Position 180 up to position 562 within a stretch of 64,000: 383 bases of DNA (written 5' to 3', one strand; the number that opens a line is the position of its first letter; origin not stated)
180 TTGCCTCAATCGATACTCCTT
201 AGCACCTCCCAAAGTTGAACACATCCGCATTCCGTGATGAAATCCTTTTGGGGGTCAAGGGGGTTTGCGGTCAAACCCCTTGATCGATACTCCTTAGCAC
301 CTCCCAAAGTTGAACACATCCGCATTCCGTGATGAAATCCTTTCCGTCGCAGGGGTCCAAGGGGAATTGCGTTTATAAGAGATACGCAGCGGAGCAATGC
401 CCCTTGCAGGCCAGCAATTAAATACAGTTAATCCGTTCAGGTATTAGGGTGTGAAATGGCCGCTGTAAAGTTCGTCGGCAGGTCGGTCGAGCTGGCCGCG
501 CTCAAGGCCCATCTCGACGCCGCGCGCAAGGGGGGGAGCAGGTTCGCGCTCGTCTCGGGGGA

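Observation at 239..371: Recurrent intergenic motif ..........(N3-8)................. found upstream of several promoters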

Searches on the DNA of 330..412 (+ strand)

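Call 48: build_rna_model(alignment_id=A3, structure=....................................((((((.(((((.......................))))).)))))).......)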
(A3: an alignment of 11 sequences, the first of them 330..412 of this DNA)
Model R1 built from alignment A3 (11 sequences, 90 columns); structure: as given.
model positions 78; base pairs 11; branch points 0; effective number of sequences 3.7; information 0.726 bits per position. Calibrated on 0.2 Mb of random sequence (short: E-values are rough).
structure used (alignment columns):
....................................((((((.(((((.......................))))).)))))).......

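Call 49: search_with_rna_model(model_id=R1, sources=[window, L017, L023, L031, L042, L045, L050, L064, L066, L068, L070, L075, L076, L079, L080, L081], max_evalue=10, make_alignment=true)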
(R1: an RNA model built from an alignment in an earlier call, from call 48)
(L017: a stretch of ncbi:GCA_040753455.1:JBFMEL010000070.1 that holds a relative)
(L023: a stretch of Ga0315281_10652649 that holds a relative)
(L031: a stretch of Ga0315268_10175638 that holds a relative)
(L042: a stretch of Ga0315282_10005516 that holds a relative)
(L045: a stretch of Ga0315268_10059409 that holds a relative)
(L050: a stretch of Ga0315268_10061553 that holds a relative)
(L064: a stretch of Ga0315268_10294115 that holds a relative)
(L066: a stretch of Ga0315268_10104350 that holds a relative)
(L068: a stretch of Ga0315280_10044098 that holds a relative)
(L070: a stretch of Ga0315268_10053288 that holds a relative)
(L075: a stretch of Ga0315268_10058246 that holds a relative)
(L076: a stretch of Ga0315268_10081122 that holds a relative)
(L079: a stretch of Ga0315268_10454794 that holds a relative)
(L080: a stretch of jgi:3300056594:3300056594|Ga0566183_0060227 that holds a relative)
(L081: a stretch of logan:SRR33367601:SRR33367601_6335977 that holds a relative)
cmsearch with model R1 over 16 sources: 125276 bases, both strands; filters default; matches with E-value up to 10: 26.
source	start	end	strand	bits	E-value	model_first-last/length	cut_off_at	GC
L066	1807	1884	-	89.8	3.3e-23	1-78/78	no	0.44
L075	2570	2648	+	85.2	6.7e-22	1-78/78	no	0.48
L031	1539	1621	+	84.1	1.4e-21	1-78/78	no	0.49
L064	429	506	+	82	5.5e-21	1-78/78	no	0.44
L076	1530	1607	+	79.5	2.8e-20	1-78/78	no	0.49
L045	3319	3395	+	78.3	6.3e-20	1-78/78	no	0.52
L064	202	279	-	76.8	1.7e-19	1-78/78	no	0.5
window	330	412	+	76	2.7e-19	1-78/78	no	0.54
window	28102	28178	+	70.5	1e-17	1-78/78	no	0.48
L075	2343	2419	-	69.8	1.7e-17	1-78/78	no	0.45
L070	800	875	+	67.7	6.5e-17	1-78/78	no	0.39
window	235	288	+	36.2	5.6e-08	1-78/78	no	0.5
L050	72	125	-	34.6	1.6e-07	1-78/78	no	0.52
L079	162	217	-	34.5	1.7e-07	1-78/78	no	0.5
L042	10456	10516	+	24.8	9.8e-05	1-78/78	no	0.44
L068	364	424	-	24.8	9.8e-05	1-78/78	no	0.44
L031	1561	1633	-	21.1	0.0011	1-78/78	no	0.51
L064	446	518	-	19.6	0.003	1-78/78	no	0.48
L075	2350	2397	+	19.1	0.0041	25-72/78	no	0.42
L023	1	35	-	18.6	0.0056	1-30/78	3'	0.37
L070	817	887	-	13.6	0.14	1-78/78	no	0.39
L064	209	258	+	12.9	0.23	25-73/78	no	0.46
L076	1551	1600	-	12.1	0.4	25-73/78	no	0.46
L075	2592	2641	-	11.1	0.72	25-73/78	no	0.46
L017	9510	9573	+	9.9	1.6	1-78/78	no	0.42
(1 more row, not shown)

Alignment A4: 26 matches aligned to the model, 112 columns, each read 5' to 3' on its own strand. Consensus structure (alignment columns), stored with it:
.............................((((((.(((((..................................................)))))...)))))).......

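Call 50: search_with_rna_model(model_id=R1, sources=[window, L031, L045, L050, L064, L066, L070, L075, L076, L079], max_evalue=0.000001, make_alignment=true)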
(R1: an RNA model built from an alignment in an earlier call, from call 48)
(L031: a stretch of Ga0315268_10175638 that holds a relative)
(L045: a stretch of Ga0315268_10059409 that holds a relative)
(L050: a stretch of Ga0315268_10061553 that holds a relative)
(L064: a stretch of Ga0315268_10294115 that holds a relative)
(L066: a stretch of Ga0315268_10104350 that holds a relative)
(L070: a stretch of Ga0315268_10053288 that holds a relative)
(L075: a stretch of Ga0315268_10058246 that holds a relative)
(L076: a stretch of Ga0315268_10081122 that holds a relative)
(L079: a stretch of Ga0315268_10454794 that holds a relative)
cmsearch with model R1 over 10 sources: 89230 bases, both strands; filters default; matches with E-value up to 0.000001: 14.
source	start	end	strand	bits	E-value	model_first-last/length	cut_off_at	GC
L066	1807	1884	-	89.8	2.4e-23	1-78/78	no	0.44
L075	2570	2648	+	85.2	4.8e-22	1-78/78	no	0.48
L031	1539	1621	+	84.1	9.8e-22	1-78/78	no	0.49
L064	429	506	+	82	3.9e-21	1-78/78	no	0.44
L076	1530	1607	+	79.5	2e-20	1-78/78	no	0.49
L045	3319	3395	+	78.3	4.5e-20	1-78/78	no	0.52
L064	202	279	-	76.8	1.2e-19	1-78/78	no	0.5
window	330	412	+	76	1.9e-19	1-78/78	no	0.54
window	28102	28178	+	70.5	7.2e-18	1-78/78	no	0.48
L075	2343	2419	-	69.8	1.2e-17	1-78/78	no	0.45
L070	800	875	+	67.7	4.6e-17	1-78/78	no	0.39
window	235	288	+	36.2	4e-08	1-78/78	no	0.5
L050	72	125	-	34.6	1.1e-07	1-78/78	no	0.52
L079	162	217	-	34.5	1.2e-07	1-78/78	no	0.5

Alignment A5: 14 matches aligned to the model, 95 columns, each read 5' to 3' on its own strand. Consensus structure (alignment columns), stored with it:
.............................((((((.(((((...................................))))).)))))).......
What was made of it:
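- The covariance model R1 recovers 11 long and 3 short copies at E <= 1e-7 (calls 48-50).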

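Call 65: search_with_rna_model(model_id=R1, sources=[L082, L083, L015, L016], max_evalue=1)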
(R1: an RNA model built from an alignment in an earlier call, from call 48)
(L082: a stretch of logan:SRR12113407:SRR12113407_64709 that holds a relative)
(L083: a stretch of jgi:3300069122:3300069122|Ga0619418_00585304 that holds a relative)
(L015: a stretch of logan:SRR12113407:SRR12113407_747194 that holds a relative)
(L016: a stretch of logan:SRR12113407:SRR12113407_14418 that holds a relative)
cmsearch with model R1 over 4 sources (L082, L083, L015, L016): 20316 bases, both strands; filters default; matches with E-value up to 1: 3.
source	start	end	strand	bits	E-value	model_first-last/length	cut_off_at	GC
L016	9877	9911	+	31.5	1.9e-07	1-35/78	3'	0.46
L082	1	35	-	28.8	1.2e-06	1-35/78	3'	0.54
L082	21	71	+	19.9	0.00037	1-78/78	no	0.51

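Call 78: search_with_rna_model(model_id=R1, sources=[L084, L085], max_evalue=1)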
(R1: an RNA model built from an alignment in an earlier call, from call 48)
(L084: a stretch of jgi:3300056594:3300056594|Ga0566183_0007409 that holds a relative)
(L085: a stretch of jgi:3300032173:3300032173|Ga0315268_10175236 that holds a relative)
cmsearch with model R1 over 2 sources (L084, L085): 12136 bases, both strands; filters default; matches with E-value up to 1: 0.
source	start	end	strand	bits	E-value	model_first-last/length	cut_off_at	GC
